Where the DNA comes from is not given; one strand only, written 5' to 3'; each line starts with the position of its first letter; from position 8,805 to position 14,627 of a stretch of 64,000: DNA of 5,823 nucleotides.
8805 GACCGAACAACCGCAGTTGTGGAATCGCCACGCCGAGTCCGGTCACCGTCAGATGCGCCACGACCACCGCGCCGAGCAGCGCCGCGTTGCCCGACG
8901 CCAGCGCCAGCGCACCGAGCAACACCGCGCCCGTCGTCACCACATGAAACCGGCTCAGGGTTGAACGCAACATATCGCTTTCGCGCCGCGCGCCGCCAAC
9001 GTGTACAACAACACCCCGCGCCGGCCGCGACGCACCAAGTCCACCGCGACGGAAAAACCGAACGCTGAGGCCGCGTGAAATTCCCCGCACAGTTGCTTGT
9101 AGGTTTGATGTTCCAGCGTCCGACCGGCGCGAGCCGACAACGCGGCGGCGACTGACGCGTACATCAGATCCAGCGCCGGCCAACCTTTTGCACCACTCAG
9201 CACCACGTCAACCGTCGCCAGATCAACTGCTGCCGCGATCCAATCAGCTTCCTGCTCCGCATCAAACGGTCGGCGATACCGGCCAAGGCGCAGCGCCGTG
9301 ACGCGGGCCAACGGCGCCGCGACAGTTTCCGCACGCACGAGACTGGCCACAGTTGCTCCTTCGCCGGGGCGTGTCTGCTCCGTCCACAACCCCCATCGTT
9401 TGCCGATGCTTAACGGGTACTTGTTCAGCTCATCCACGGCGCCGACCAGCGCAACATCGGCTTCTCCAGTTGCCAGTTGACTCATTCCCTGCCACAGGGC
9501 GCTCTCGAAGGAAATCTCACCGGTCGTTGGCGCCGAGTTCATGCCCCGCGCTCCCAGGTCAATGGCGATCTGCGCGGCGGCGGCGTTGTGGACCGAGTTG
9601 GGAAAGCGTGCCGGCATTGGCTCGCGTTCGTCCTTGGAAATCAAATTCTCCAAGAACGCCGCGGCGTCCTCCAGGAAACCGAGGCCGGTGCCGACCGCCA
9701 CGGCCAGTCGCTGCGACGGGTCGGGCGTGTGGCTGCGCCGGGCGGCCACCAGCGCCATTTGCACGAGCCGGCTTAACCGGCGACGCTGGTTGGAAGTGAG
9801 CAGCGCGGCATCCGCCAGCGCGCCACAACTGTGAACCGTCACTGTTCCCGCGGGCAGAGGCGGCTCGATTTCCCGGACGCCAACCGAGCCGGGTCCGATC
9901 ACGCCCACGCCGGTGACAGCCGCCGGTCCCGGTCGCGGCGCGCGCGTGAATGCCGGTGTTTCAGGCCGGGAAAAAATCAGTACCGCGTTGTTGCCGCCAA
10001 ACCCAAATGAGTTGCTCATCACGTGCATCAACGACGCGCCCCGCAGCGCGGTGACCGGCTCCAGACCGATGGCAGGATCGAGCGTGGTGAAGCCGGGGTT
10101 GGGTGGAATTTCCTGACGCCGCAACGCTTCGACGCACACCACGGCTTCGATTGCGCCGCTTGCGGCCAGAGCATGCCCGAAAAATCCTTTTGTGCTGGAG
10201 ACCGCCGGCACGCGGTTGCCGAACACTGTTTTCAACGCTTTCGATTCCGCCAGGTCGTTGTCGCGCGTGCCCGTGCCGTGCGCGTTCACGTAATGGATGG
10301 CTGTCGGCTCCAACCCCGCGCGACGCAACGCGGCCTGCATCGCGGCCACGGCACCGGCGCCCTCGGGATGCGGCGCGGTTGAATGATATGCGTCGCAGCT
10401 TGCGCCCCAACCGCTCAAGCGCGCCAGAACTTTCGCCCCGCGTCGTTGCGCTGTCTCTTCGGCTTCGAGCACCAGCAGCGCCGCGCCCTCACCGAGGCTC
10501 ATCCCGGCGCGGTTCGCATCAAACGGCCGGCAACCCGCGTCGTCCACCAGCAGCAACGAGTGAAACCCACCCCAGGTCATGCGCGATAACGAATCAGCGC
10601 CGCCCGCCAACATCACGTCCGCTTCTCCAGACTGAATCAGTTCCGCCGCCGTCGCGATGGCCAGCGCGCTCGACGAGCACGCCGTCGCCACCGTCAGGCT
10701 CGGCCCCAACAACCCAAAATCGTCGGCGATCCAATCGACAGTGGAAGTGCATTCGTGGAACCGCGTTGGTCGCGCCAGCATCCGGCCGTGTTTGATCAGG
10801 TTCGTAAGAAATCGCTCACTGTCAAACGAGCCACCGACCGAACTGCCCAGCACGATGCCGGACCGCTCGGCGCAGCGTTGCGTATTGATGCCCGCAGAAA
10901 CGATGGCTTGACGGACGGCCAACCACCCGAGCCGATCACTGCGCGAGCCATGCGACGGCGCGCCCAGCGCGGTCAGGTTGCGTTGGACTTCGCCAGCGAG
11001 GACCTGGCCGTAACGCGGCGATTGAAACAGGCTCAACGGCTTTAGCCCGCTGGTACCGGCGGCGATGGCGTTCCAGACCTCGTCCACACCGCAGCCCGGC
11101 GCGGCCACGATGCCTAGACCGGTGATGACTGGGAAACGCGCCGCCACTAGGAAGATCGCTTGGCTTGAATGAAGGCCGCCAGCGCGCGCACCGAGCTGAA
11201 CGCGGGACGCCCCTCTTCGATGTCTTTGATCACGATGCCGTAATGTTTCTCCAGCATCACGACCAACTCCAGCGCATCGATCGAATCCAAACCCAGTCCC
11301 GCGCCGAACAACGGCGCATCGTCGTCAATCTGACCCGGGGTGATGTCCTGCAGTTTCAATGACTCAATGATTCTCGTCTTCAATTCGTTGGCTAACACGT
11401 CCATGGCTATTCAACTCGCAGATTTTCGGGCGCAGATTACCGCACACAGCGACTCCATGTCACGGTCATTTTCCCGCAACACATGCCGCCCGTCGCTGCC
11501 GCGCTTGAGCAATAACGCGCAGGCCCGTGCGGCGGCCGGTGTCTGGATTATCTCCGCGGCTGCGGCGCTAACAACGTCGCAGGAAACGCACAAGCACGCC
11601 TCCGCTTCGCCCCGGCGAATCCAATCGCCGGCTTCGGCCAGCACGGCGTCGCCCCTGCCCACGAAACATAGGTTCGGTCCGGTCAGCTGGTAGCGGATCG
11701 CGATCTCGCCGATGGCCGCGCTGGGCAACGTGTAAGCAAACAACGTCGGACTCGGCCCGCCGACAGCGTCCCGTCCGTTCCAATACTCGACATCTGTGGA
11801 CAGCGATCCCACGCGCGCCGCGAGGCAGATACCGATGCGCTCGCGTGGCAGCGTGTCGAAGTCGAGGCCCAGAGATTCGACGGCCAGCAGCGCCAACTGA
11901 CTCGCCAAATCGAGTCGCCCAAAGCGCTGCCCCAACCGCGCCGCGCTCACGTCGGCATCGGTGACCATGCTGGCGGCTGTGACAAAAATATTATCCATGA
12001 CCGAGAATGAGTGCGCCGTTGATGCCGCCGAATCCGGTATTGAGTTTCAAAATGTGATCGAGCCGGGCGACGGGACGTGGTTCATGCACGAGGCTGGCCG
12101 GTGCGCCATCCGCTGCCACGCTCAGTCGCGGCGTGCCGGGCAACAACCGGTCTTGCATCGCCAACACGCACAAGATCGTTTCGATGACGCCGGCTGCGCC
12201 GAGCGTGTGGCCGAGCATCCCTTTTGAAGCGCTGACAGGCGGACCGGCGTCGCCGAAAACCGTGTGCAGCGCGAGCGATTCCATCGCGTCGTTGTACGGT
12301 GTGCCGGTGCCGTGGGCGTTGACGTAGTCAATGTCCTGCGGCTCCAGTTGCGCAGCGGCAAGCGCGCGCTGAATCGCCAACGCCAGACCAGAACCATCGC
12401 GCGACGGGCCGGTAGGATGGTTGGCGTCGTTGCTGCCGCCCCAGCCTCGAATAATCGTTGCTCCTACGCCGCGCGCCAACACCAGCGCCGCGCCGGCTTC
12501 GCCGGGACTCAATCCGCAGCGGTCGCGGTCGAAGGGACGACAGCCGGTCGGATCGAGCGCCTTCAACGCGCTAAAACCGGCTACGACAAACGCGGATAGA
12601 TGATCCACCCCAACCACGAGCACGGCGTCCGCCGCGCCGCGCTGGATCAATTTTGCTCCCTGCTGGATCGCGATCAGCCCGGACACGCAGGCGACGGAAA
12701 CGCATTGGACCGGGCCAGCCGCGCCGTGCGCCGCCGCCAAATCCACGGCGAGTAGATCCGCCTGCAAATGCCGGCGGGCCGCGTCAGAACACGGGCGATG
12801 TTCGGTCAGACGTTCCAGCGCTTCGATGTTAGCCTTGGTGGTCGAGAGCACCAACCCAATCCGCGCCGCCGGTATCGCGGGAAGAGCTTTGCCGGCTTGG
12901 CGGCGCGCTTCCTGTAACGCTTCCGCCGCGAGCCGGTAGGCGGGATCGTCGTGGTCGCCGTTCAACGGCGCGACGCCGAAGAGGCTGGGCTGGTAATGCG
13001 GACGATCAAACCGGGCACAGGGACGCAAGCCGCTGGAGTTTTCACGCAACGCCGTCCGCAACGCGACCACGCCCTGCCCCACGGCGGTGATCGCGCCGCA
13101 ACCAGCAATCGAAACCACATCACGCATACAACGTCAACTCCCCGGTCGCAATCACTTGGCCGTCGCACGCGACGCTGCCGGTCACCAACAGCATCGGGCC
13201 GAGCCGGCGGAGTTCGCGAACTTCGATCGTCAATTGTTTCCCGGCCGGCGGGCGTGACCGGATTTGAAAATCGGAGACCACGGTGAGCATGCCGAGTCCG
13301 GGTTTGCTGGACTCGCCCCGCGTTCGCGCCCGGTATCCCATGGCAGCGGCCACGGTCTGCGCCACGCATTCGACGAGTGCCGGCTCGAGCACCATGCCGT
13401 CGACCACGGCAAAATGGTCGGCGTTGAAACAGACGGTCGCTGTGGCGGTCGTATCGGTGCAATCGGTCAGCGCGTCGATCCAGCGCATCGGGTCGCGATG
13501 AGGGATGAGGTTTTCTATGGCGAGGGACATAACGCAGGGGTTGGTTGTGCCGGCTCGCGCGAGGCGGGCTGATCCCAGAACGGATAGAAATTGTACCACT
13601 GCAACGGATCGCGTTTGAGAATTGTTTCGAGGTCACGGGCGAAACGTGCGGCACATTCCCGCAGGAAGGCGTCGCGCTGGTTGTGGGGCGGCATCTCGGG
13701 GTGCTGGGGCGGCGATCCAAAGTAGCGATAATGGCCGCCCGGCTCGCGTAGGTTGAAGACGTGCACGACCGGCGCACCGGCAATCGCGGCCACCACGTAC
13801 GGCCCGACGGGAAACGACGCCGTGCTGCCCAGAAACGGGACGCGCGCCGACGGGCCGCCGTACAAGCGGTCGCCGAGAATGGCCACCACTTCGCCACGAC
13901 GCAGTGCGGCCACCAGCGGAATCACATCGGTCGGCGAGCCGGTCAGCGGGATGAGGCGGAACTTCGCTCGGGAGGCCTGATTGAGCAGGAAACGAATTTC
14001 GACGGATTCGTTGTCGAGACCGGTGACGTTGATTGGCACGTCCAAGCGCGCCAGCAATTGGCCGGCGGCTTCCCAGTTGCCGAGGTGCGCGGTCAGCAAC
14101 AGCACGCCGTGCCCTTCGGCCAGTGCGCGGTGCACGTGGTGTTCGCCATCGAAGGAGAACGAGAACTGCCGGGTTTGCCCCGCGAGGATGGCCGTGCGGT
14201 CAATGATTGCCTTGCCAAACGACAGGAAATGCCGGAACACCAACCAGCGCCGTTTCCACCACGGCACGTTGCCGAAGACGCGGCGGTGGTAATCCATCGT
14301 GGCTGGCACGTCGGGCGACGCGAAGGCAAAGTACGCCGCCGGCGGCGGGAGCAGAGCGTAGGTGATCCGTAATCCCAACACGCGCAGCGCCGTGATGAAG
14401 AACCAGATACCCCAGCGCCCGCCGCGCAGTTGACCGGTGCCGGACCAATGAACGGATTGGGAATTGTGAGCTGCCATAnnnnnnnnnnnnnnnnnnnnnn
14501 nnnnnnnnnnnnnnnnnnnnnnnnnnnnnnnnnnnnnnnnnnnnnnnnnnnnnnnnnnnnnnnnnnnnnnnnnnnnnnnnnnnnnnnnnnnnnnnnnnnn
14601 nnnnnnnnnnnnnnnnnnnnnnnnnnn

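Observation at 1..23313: Aryl-polyene/flexirubin-like lipid-pigment cluster with ammonia-lyase, halogenase and O-methyltransferase tailoring operon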

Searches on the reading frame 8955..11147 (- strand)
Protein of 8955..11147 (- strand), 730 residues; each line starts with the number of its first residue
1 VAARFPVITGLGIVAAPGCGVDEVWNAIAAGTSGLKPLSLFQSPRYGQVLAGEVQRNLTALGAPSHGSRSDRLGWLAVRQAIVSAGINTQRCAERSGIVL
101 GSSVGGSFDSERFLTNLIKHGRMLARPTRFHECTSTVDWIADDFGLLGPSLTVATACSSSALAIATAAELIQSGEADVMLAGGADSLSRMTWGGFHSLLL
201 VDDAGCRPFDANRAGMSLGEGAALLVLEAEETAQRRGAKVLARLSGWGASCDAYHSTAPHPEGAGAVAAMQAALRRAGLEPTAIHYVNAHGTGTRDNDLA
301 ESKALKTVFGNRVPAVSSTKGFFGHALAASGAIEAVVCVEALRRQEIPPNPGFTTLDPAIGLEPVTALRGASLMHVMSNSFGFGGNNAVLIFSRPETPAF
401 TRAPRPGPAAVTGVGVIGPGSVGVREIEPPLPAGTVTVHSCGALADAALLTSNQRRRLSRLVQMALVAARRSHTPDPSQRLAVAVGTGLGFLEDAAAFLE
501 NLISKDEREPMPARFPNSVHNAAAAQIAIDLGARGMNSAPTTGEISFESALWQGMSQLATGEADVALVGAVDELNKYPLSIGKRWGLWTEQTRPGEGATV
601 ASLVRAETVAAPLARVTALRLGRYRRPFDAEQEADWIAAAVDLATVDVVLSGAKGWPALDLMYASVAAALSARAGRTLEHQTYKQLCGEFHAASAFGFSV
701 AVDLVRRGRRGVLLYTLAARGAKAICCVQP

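Call 3: search_protein_families(library=pfam, proteins=[window:8955-11147:-])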
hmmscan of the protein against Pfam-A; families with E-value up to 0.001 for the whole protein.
window:8955-11147:- (730 aa): 5 families
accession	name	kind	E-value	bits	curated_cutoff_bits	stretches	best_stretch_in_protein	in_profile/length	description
PF00109.32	ketoacyl-synt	-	2e-40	139.5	20.8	2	7-233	5-252/252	Beta-ketoacyl synthase, N-terminal domain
PF02801.28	Ketoacyl-synt_C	-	1.6e-33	115.7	20.8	1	241-353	1-118/119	Beta-ketoacyl synthase, C-terminal domain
PF13723.12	Ketoacyl-synt_2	-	1.9e-11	44.4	25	1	446-570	18-138/223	Beta-ketoacyl synthase, N-terminal domain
PF00108.29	Thiolase_N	-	6.5e-09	36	26.4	1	149-190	77-118/260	Thiolase, N-terminal domain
PF08545.16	ACP_syn_III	-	0.00027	21.2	24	0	153-193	3-44/80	3-Oxoacyl-[acyl-carrier-protein (ACP)] synthase III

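Call 6: search_protein_families(library=ncbifam, proteins=[window:8955-11147:-], max_evalue=0.01)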
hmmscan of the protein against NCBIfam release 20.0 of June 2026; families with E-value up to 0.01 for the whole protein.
window:8955-11147:- (730 aa): 50 families (the best 25 are shown)
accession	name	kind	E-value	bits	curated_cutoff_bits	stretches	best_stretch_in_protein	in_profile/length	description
TIGR03150.1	fabF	equivalog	7.7e-113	377.2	493.75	2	7-392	4-406/407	beta-ketoacyl-ACP synthase II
NF005589.0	PRK07314.1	subfamily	1.2e-110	370.2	387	2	6-394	6-411/413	beta-ketoacyl-ACP synthase II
NF006618.0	PRK09185.1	subfamily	3.3e-105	352.4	407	2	8-394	7-392/394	beta-ketoacyl-ACP synthase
NF004970.0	PRK06333.1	subfamily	1.6e-92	310.6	525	2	7-394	7-421/424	beta-ketoacyl-ACP synthase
NF006274.0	PRK08439.1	equivalog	2.1e-80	270.5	621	1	7-394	5-405/406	beta-ketoacyl-ACP synthase II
NF004618.0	PRK05952.1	equivalog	3e-80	270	455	1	7-394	5-382/384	beta-ketoacyl-ACP synthase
NF058662.1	cispenta_AmcF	equivalog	7e-76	255.6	325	1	7-393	3-368/369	cispentacin biosynthesis acyltransferase subunit AmcF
NF005916.1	PRK07910.1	equivalog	1.1e-74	251.9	560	2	7-394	15-417/418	KasA/KasB family beta-ketoacyl-ACP synthase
NF005076.0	PRK06501.1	equivalog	1e-71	242.1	629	1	7-394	14-422/425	beta-ketoacyl-ACP synthase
NF006434.0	PRK08722.1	equivalog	1.5e-70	238.2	759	2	1-394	1-413/414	beta-ketoacyl-ACP synthase II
NF006587.0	PRK09116.1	equivalog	6.9e-67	226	470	1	7-394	5-406/408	beta-ketoacyl-ACP synthase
NF005935.0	PRK07967.1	equivalog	1.1e-60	205.6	630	1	6-395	4-404/406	beta-ketoacyl-ACP synthase I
NF005490.0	PRK07103.1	equivalog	4.8e-55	187.3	445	1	6-394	6-412/414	polyketide beta-ketoacyl:acyl carrier protein synthase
NF045894.1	PKS_plus_SDR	equivalog_domain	1.2e-36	125.9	1740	1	140-355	156-378/1515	type I polyketide synthase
NF040607.1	mycolic_Pks13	equivalog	1.5e-33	115.4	2100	1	144-396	258-527/1680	polyketide synthase Pks13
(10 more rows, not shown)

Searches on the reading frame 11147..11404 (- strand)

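Call 4: search_protein_families(library=pfam, proteins=[window:11147-11404:-])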
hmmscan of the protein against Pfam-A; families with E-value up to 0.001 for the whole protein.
window:11147-11404:- (85 aa): 1 family
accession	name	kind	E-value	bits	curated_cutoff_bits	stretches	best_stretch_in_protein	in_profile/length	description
PF00550.31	PP-binding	-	1.6e-09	38.3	20.8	1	10-61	5-51/67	Phosphopantetheine attachment site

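Call 6: search_protein_families(library=ncbifam, proteins=[window:11147-11404:-], max_evalue=0.01)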
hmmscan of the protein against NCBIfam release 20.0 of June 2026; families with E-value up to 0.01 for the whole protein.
window:11147-11404:- (85 aa): 12 families
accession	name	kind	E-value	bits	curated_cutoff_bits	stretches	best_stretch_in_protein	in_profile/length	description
NF006617.0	PRK09184.1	subfamily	3e-23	81.6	70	1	2-84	12-95/96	phosphopantetheine-binding protein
NF052616.1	ACP_for_OlsHI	equivalog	6e-10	39.3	130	1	9-83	9-81/83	ornithine lipid biosynthesis acyl carrier protein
NF005480.0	PRK07081.1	equivalog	7.8e-08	32.2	72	1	12-81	9-75/83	acyl carrier protein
NF058660.1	cispen_ACP_AmcB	equivalog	8.1e-08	32.3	80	1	20-83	17-79/80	cispentacin biosynthesis acyl carrier protein AmcB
TIGR00517.1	acyl_carrier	equivalog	3.5e-07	30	70.45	1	20-81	17-75/77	acyl carrier protein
NF005798.0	PRK07639.1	equivalog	3.9e-07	30.4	100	1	5-82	7-81/91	petrobactin biosynthesis protein AsbD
NF003757.0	PRK05350.1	equivalog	4.2e-07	30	65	1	17-81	17-75/83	acyl carrier protein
NF002148.0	PRK00982.1-2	subfamily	4.3e-06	26.5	71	1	11-82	12-77/79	acyl carrier protein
NF002149.0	PRK00982.1-3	equivalog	1.8e-05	24.6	106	1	5-79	5-73/78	acyl carrier protein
NF002151.0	PRK00982.1-5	equivalog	2.1e-05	24.6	92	1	4-79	4-73/78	acyl carrier protein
NF002150.0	PRK00982.1-4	subfamily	0.00019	21.6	66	1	24-82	23-78/80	acyl carrier protein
NF003464.0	PRK05087.1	equivalog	0.00051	20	68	1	12-72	10-67/78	D-alanine--poly(phosphoribitol) ligase subunit DltC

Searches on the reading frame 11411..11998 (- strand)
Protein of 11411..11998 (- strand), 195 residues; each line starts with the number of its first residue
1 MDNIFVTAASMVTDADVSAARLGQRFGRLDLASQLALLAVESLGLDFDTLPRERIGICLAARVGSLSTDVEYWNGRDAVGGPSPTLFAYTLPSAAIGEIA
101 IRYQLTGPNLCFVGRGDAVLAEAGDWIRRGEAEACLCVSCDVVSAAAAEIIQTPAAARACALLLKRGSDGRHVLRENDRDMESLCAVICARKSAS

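Call 4: search_protein_families(library=pfam, proteins=[window:11411-11998:-])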
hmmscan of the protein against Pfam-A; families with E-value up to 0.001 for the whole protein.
window:11411-11998:- (195 aa): 1 family
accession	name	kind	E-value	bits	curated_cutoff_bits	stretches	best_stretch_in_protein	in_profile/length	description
PF00109.32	ketoacyl-synt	-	2.3e-05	24.5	20.8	1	32-143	93-204/252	Beta-ketoacyl synthase, N-terminal domain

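Call 7: search_protein_families(library=ncbifam, proteins=[window:11411-11998:-], max_evalue=0.01)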
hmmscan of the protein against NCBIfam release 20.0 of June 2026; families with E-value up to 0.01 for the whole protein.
window:11411-11998:- (195 aa): 4 families
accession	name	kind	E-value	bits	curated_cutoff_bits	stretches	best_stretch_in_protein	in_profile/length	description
TIGR03150.1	fabF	equivalog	3.4e-07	29.3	493.75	1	25-145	64-193/407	beta-ketoacyl-ACP synthase II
NF004970.0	PRK06333.1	subfamily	0.00028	19.9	525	1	40-159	94-217/424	beta-ketoacyl-ACP synthase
NF005589.0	PRK07314.1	subfamily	0.0012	17.7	387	1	32-139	78-190/413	beta-ketoacyl-ACP synthase II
NF058659.1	cispenta_AmcG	equivalog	0.0088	15.7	80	0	79-141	76-142/157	cispentacin moiety biosynthesis protein AmcG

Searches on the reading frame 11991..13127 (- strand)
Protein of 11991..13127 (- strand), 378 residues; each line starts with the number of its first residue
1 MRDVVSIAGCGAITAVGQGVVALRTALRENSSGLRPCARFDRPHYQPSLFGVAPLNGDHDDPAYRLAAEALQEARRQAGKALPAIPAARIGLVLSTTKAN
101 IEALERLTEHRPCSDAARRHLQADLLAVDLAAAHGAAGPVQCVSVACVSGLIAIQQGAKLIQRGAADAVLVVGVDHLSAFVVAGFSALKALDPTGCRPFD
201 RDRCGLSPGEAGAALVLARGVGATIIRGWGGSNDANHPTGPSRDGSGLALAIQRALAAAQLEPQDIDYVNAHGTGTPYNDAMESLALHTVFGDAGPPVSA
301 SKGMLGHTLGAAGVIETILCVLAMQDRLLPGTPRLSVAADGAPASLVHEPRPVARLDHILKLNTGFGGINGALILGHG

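Call 4: search_protein_families(library=pfam, proteins=[window:11991-13127:-])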
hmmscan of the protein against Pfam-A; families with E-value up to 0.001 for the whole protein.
window:11991-13127:- (378 aa): 4 families
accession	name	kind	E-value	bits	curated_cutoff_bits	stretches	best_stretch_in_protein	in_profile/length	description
PF02801.28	Ketoacyl-synt_C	-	1.1e-32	113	20.8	1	225-333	3-116/119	Beta-ketoacyl synthase, C-terminal domain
PF00109.32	ketoacyl-synt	-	1.8e-22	80.6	20.8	1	42-219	68-248/252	Beta-ketoacyl synthase, N-terminal domain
PF00108.29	Thiolase_N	-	6.9e-06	26.1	26.4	1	137-179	75-117/260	Thiolase, N-terminal domain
PF08545.16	ACP_syn_III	-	6.5e-05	23.2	24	1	144-181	4-41/80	3-Oxoacyl-[acyl-carrier-protein (ACP)] synthase III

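Call 7: search_protein_families(library=ncbifam, proteins=[window:11991-13127:-], max_evalue=0.01)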
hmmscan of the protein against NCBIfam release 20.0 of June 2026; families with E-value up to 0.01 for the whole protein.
window:11991-13127:- (378 aa): 32 families (the best 25 are shown)
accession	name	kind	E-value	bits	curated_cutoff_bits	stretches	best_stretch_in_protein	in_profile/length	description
NF006618.0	PRK09185.1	subfamily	6.1e-77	259.3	407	1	4-377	4-392/394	beta-ketoacyl-ACP synthase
TIGR03150.1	fabF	equivalog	5.8e-64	216.3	493.75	1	5-375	3-406/407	beta-ketoacyl-ACP synthase II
NF005589.0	PRK07314.1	subfamily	8.6e-61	205.9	387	1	4-376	5-410/413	beta-ketoacyl-ACP synthase II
NF058662.1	cispenta_AmcF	equivalog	8.2e-58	196.2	325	1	5-375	2-367/369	cispentacin biosynthesis acyltransferase subunit AmcF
NF004618.0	PRK05952.1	equivalog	7.8e-55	186.3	455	1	5-377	4-382/384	beta-ketoacyl-ACP synthase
NF005076.0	PRK06501.1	equivalog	6.5e-53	180.1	629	1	2-376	10-421/425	beta-ketoacyl-ACP synthase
NF006274.0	PRK08439.1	equivalog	5.4e-48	163.8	621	1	130-375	145-403/406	beta-ketoacyl-ACP synthase II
NF004970.0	PRK06333.1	subfamily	4.5e-47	160.8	525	1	111-375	137-419/424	beta-ketoacyl-ACP synthase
NF005490.0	PRK07103.1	equivalog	1.1e-45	156.4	445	1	3-376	4-411/414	polyketide beta-ketoacyl:acyl carrier protein synthase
NF006434.0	PRK08722.1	equivalog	2e-43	148.8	759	1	124-375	141-411/414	beta-ketoacyl-ACP synthase II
NF006587.0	PRK09116.1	equivalog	4e-40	137.8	470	1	126-375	143-404/408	beta-ketoacyl-ACP synthase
NF005916.1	PRK07910.1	equivalog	6.7e-40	137.3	560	1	122-377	146-417/418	KasA/KasB family beta-ketoacyl-ACP synthase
NF005935.0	PRK07967.1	equivalog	7.6e-32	110.6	630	1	2-375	2-401/406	beta-ketoacyl-ACP synthase I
NF045894.1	PKS_plus_SDR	equivalog_domain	5.5e-26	90.5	1740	1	43-332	70-373/1515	type I polyketide synthase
NF041183.1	Pks2_ls1_myc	equivalog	1.6e-23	81.6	2400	1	44-331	71-368/2086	sulfolipid-1 biosynthesis phthioceranic/hydroxyphthioceranic acid synthase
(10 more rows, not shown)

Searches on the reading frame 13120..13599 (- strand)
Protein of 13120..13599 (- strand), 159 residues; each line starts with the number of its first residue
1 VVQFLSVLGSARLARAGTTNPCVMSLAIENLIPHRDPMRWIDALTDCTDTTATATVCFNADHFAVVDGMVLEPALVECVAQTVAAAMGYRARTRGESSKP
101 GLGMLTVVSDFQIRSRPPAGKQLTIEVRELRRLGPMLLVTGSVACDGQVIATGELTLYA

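Call 4: search_protein_families(library=pfam, proteins=[window:13120-13599:-])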
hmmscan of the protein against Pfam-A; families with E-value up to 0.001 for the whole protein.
window:13120-13599:- (159 aa): 1 family
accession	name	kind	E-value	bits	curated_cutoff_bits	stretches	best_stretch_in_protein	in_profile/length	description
PF14765.12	PS-DH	-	0.00028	20.9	23.7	1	39-151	38-149/166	Polyketide synthase dehydratase N-terminal domain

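Call 7: search_protein_families(library=ncbifam, proteins=[window:13120-13599:-], max_evalue=0.01)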
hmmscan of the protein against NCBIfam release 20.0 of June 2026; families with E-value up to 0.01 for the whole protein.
window:13120-13599:- (159 aa): 2 families
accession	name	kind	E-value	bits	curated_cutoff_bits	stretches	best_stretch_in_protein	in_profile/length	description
NF000582.1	PRK00006.1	equivalog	4.2e-09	36.5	113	1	27-157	4-135/137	3-hydroxyacyl-ACP dehydratase FabZ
TIGR01750.1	fabZ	equivalog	2.2e-08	34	155.15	1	27-157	5-139/141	3-hydroxyacyl-ACP dehydratase FabZ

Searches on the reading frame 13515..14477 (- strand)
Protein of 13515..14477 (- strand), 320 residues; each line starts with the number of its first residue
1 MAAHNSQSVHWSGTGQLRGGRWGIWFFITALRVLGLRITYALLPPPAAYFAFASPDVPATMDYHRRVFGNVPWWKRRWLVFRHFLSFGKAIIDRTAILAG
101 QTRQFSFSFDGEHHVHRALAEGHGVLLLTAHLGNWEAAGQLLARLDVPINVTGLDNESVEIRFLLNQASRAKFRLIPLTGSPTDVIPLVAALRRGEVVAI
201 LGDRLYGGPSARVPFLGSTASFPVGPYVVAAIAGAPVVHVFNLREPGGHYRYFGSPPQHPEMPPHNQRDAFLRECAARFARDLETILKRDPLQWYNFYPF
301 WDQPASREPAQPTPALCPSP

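Call 4: search_protein_families(library=pfam, proteins=[window:13515-14477:-])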
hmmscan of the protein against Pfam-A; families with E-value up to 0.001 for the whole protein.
window:13515-14477:- (320 aa): 1 family
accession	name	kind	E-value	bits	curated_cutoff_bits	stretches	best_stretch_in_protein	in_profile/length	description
PF03279.18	Lip_A_acyltrans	-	3.4e-24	86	22.3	1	23-301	18-293/295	Bacterial lipid A biosynthesis acyltransferase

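Call 7: search_protein_families(library=ncbifam, proteins=[window:13515-14477:-], max_evalue=0.01)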
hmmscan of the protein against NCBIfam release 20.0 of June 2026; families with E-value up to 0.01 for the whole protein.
window:13515-14477:- (320 aa): 13 families
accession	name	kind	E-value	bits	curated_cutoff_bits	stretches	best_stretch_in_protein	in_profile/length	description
NF005919.0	PRK07920.1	equivalog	2.4e-19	69.5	209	1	103-308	99-300/311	phosphatidylinositol mannoside acyltransferase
NF006487.0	PRK08905.1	equivalog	6.3e-18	64.8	281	1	103-311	82-283/290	lysophospholipid acyltransferase family protein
TIGR02207.1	lipid_A_htrB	subfamily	2.7e-12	46.7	297.8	1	69-294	64-284/303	LpxL/LpxP family Kdo(2)-lipid IV(A) lauroyl/palmitoleoyl acyltransferase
NF006270.0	PRK08419.1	equivalog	1.2e-10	41.2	248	1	95-298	85-285/298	lipid A biosynthesis lauroyl acyltransferase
NF005340.0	PRK06860.1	subfamily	8.1e-07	28.5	398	1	67-295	68-291/309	lipid A biosynthesis lauroyl acyltransferase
NF005150.0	PRK06628.1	equivalog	2.6e-06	27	350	1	121-302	112-289/290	lipid A biosynthesis lauroyl acyltransferase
NF006437.0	PRK08733.1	equivalog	4.9e-06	25.9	540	1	106-264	109-262/306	LpxL/LpxP family Kdo(2)-lipid IV(A) lauroyl/palmitoleoyl acyltransferase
NF005952.0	PRK08025.1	equivalog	9.9e-06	24.9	517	1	75-263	74-262/306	kdo(2)-lipid IV(A) palmitoleoyltransferase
NF004191.0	PRK05646.1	equivalog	2.9e-05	23.4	491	1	76-293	74-287/310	lipid A biosynthesis lauroyl acyltransferase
NF006438.0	PRK08734.1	equivalog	3.8e-05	22.9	363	1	110-295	100-279/305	lauroyl acyltransferase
NF004190.0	PRK05645.1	equivalog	5.4e-05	22.4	377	1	108-246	97-234/295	lysophospholipid acyltransferase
NF004569.0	PRK05906.1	equivalog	7.5e-05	21.7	439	1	114-261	131-274/454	lipid A biosynthesis lauroyl acyltransferase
TIGR02208.1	lipid_A_msbB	equivalog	0.00074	18.9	336.05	1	98-241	97-239/305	lauroyl-Kdo(2)-lipid IV(A) myristoyltransferase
